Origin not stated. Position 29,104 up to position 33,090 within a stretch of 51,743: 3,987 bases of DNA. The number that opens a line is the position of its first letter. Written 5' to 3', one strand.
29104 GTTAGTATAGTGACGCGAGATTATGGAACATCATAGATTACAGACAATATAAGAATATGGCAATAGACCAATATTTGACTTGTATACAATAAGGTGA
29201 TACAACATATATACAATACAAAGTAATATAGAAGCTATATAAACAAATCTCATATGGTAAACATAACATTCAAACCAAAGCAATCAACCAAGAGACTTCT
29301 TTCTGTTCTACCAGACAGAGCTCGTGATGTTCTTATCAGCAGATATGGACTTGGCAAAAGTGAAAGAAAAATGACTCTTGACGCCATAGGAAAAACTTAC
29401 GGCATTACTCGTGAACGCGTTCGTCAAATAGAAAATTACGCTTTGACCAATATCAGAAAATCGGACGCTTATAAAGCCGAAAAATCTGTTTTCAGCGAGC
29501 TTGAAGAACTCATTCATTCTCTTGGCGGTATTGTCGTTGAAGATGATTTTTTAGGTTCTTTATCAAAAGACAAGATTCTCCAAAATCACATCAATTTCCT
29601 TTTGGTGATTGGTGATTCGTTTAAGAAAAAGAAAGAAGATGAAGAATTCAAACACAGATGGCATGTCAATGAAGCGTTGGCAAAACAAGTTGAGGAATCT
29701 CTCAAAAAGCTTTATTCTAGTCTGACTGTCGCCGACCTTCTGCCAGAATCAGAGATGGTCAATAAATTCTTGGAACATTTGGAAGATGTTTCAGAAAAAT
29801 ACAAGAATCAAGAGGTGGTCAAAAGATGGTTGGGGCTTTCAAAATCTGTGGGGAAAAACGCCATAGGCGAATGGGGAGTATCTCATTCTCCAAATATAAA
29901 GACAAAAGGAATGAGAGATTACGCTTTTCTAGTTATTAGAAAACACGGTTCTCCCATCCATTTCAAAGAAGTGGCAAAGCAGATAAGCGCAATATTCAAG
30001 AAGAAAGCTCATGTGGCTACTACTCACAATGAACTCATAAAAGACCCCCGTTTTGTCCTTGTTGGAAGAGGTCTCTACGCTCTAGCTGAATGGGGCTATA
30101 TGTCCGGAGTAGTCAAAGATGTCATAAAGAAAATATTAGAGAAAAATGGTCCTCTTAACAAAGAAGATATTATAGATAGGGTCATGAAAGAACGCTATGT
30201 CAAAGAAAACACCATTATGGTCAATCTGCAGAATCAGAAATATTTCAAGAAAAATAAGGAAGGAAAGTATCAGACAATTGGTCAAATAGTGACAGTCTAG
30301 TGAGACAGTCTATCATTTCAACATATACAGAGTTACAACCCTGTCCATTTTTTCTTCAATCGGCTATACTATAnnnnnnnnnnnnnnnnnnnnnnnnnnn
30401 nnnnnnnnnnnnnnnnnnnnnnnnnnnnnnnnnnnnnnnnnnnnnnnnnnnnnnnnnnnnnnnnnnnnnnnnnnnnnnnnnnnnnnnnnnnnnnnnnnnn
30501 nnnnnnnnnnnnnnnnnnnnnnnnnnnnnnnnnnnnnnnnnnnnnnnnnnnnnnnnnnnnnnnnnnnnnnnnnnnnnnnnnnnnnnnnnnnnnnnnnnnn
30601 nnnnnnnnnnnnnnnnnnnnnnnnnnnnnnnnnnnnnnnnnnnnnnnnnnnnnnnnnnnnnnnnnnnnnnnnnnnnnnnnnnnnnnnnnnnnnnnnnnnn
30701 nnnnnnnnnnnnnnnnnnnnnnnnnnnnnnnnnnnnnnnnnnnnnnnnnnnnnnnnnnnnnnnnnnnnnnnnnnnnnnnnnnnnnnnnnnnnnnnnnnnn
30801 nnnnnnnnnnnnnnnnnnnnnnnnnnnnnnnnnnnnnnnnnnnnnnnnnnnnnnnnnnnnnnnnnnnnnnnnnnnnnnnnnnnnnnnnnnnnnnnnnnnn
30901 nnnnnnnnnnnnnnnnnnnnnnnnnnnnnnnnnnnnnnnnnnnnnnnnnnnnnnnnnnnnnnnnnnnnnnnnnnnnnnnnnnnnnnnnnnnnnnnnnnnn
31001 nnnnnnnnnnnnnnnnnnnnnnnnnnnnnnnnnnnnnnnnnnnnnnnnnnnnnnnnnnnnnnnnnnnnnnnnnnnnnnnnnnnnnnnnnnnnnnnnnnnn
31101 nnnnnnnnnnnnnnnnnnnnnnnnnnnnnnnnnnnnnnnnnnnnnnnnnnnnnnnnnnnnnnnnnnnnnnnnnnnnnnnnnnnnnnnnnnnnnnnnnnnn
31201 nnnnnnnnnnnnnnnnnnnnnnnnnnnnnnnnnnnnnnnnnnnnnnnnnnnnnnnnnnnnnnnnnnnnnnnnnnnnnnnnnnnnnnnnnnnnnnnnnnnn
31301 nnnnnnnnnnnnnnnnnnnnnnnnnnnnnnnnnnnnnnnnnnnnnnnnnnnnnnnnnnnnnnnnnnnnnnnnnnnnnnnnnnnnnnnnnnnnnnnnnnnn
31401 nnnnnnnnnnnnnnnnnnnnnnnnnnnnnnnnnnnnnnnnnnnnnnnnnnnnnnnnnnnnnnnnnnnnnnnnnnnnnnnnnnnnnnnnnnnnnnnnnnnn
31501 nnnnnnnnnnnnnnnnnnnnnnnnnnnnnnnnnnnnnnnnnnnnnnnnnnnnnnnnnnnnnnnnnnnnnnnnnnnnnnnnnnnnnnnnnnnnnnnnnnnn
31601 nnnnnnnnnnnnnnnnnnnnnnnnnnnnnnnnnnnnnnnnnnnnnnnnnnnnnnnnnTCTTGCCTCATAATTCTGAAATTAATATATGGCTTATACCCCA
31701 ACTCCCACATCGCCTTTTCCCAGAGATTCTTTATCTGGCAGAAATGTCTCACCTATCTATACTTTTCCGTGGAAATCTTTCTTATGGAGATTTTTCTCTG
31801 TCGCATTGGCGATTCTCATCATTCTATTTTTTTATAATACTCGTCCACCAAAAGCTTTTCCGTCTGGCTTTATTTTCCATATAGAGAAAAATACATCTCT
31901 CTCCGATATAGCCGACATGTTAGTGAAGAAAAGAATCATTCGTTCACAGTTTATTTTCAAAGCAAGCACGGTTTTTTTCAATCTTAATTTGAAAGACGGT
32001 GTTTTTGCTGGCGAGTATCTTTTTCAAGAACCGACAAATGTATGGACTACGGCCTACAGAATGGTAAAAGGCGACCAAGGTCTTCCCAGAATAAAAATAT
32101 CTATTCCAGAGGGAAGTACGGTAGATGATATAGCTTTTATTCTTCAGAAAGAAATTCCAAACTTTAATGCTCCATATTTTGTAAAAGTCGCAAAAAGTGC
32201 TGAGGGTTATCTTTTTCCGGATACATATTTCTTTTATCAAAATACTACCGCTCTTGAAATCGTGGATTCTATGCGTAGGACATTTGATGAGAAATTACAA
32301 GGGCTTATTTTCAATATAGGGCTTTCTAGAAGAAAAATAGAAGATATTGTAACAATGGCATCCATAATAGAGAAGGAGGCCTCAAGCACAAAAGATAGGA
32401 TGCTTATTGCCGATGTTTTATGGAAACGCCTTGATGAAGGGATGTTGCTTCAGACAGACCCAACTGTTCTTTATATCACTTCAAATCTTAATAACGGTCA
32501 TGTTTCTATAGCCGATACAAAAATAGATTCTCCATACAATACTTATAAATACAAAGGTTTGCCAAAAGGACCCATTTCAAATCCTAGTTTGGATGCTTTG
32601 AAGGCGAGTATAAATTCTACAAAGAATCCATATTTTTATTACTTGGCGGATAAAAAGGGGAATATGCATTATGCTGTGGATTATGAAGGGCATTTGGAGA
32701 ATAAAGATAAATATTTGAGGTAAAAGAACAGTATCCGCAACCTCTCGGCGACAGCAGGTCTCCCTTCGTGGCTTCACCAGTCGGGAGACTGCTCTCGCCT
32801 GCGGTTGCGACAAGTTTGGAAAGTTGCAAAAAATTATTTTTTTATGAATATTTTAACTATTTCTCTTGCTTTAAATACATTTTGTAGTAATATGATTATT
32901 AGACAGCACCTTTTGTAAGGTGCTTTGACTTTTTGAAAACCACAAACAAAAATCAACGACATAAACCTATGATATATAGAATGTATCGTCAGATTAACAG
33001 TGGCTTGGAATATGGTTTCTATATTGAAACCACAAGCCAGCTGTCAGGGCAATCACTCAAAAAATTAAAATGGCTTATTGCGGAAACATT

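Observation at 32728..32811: Intergenic paralogue of the leuS element shows compensatory stem substitutions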

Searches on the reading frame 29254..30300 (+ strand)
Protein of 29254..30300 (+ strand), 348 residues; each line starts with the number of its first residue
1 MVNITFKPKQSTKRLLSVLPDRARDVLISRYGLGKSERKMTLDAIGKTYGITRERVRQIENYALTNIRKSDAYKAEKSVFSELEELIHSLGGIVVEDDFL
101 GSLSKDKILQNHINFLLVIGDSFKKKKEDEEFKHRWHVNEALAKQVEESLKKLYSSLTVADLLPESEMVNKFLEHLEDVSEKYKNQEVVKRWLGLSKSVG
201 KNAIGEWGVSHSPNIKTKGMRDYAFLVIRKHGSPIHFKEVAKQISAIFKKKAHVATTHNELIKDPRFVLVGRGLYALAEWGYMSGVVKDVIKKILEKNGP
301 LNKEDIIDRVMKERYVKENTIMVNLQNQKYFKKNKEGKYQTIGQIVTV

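Call 15: search_protein_families(library=pfam, proteins=[window:29254-30300:+])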
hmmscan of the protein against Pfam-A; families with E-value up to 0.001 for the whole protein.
window:29254-30300:+ (348 aa): 2 families
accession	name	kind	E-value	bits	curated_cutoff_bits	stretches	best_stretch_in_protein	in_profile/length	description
PF04545.22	Sigma70_r4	-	4.6e-16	58.5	24.1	1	15-69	1-50/50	Sigma-70, region 4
PF05066.19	HARE-HTH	-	4.2e-08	33.9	25.9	1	220-280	3-71/71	HB1, ASXL, restriction endonuclease HTH domain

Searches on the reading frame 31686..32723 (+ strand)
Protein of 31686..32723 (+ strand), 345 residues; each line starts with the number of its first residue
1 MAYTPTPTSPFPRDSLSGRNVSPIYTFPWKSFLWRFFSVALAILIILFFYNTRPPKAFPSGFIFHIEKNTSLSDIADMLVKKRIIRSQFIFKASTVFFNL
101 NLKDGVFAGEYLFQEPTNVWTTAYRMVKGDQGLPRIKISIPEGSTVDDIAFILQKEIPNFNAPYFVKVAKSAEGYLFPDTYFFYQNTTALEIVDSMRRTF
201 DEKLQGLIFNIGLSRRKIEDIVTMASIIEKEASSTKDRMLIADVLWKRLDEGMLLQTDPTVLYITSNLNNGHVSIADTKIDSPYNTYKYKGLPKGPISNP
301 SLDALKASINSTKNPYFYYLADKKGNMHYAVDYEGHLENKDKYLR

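Call 15: search_protein_families(library=pfam, proteins=[window:31686-32723:+])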
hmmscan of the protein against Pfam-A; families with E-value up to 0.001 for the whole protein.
window:31686-32723:+ (345 aa): 1 family
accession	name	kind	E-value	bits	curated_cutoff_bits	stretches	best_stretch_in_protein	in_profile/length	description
PF02618.21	YceG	-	8e-73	245.7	32.4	1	64-342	1-275/275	YceG-like family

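Call 43: find_encoding_contigs(protein=window:31686-32723:+, flank=3000, max_places=10)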
Protein window:31686-32723:+ (345 aa): 8 contigs read that carry it; 7 places shown.
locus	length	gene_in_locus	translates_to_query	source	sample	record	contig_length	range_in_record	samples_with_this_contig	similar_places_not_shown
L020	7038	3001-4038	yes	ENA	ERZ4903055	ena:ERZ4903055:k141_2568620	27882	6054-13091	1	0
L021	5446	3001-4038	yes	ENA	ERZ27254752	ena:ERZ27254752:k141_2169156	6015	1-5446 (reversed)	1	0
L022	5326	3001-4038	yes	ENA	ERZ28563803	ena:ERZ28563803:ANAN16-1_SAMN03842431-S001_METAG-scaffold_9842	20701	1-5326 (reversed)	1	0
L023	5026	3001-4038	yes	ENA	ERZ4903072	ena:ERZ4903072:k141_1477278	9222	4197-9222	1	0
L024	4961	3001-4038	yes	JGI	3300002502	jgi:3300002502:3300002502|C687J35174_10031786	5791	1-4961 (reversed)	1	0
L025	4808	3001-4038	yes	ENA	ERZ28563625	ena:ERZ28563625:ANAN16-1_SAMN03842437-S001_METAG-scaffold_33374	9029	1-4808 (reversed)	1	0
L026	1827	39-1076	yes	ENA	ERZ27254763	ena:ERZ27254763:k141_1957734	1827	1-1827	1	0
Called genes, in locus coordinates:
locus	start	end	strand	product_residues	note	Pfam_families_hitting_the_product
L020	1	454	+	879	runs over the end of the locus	PF00133:tRNA-synt_1, PF01406:tRNA-synt_1e (faint), PF09334:tRNA-synt_1g, PF13603:tRNA-synt_1_2, PF00133:tRNA-synt_1, PF09334:tRNA-synt_1g (weak), PF08264:Anticodon_1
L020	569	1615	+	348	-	PF04545:Sigma70_r4, PF05066:HARE-HTH (faint)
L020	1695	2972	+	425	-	PF26449:DUF8128 (weak)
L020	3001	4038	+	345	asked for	PF02618:YceG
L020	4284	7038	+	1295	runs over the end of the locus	PF18076:FGAR-AT_N, PF18072:FGAR-AT_linker, PF02769:AIRS_C, PF22689:FGAR-AT_PurM_N-like, PF02769:AIRS_C, PF13507:GATase_5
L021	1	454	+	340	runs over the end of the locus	?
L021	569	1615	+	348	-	PF04545:Sigma70_r4, PF05066:HARE-HTH (faint)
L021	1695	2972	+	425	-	PF26449:DUF8128 (weak)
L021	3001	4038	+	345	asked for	PF02618:YceG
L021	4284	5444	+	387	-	?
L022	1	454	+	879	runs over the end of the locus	PF00133:tRNA-synt_1, PF01406:tRNA-synt_1e (faint), PF09334:tRNA-synt_1g, PF13603:tRNA-synt_1_2, PF00133:tRNA-synt_1, PF09334:tRNA-synt_1g (weak), PF08264:Anticodon_1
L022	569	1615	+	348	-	PF04545:Sigma70_r4, PF05066:HARE-HTH (faint)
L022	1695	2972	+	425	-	PF26449:DUF8128 (weak)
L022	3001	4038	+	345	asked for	PF02618:YceG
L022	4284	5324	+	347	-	?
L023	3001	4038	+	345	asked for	PF02618:YceG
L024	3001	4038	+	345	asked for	PF02618:YceG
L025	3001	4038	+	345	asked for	PF02618:YceG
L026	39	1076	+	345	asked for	PF02618:YceG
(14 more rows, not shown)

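Call 79: list_cluster_members(proteins=[P0001, P0002, window:31686-32720:+, window:37014-38273:+])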
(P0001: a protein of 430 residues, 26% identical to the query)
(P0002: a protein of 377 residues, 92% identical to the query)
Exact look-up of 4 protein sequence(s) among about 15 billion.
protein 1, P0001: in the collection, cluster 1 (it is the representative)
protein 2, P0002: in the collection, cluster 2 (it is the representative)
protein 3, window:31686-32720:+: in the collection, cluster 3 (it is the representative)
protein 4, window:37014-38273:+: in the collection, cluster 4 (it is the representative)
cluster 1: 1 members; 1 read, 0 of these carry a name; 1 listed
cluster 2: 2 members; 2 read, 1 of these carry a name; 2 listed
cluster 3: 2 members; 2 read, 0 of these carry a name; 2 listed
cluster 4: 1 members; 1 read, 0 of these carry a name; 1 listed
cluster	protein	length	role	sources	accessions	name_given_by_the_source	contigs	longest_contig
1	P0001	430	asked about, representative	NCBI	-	-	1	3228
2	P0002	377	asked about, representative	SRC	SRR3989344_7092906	-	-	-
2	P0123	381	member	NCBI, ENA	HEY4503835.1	MAG TPA: class I SAM-dependent methyltransferase [Candidatus Paceibacterota bacterium]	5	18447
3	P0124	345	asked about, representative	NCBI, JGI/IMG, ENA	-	-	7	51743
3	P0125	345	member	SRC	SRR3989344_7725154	-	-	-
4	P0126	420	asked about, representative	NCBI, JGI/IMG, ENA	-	-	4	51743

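Call 80: find_encoding_contigs(protein=P0123, flank=10000, max_places=6)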
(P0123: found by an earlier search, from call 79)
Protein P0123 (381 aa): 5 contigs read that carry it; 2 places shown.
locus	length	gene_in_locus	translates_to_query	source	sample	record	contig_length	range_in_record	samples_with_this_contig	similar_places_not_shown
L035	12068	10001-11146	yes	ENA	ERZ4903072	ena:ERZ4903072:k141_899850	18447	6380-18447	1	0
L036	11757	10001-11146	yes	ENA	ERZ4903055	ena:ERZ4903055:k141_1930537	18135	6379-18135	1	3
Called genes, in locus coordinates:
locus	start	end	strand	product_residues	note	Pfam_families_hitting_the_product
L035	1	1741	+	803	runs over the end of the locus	PF00702:Hydrolase (faint), PF05116:S6PP (faint), PF08282:Hydrolase_3, PF03332:PMM, PF00343:Phosphorylase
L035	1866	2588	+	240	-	-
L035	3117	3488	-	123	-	PF22296:bAvd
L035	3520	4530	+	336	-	PF00078:RVT_1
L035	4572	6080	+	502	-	PF08323:Glyco_transf_5, PF00534:Glycos_transf_1, PF13692:Glyco_trans_1_4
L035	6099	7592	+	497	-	PF03065:Glyco_hydro_57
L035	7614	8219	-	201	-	PF06560:GPI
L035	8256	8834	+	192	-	-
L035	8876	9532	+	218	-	PF13462:Thioredoxin_4, PF01323:DSBA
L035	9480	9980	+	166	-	PF07884:VKOR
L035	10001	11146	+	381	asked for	PF10672:Methyltrans_SAM (faint), PF03602:Cons_hypoth95 (weak), PF09445:Methyltransf_15 (weak)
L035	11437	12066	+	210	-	?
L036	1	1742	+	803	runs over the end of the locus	PF00702:Hydrolase (faint), PF05116:S6PP (faint), PF08282:Hydrolase_3, PF03332:PMM, PF00343:Phosphorylase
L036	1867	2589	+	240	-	-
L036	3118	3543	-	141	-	PF22296:bAvd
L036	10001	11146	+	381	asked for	PF10672:Methyltrans_SAM (faint), PF03602:Cons_hypoth95 (weak), PF09445:Methyltransf_15 (weak)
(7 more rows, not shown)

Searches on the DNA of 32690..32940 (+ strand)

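Call 70: search_rna_families(source=window, start=32690, end=32940, threshold=evalue, max_evalue=10)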
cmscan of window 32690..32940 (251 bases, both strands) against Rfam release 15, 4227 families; matches with E-value up to 10: 1.
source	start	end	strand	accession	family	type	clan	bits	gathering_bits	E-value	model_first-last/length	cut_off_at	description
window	32692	32767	+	RF02158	NPPA-AS1_3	Gene; lncRNA;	-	11.8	55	2.1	41-108/108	no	NPPA antisense RNA 1 conserved region 3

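Call 93: search_dna_similar(query=window:32730-32811:+, collection=phages, mode=distant, max_evalue=0.01)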
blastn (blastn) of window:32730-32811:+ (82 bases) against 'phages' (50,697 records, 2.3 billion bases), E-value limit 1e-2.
No match.

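Call 94: search_dna_similar(query=window:32730-32811:+, collection=plasmids, mode=distant, max_evalue=0.01)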
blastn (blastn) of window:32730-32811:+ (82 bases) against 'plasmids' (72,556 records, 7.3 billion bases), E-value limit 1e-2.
No match.

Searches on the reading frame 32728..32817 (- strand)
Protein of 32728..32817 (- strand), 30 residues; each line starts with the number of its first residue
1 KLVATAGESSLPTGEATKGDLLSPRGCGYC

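Call 102: search_protein_representatives(alignment_id=A7)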
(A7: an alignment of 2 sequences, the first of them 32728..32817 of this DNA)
Query: 2 sequences, 30 profile positions. Proteins with E-value up to 0.001 (for the whole library): 14; up to 1e-10: 1; up to 1e-30: 0. The best 14 are listed.
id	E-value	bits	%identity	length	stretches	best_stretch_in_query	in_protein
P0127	2.6e-16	74.6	-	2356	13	3-14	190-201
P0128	3.5e-07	45.4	-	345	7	9-20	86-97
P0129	1.7e-05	40.1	-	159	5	9-19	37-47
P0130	4.1e-05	38.8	-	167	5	7-17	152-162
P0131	5.7e-05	38.4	-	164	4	9-18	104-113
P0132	9.8e-05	37.6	-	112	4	9-18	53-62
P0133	1.4e-04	37.1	-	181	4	9-22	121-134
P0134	1.5e-04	37.0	-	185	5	9-20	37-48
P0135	1.8e-04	36.7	-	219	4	9-23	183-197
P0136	2.3e-04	36.4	-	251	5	8-17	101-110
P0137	3.2e-04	36.0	-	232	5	9-19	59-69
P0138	4.1e-04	35.6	-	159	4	9-24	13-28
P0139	4.3e-04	35.6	-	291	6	9-21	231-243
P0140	4.4e-04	35.5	-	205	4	9-18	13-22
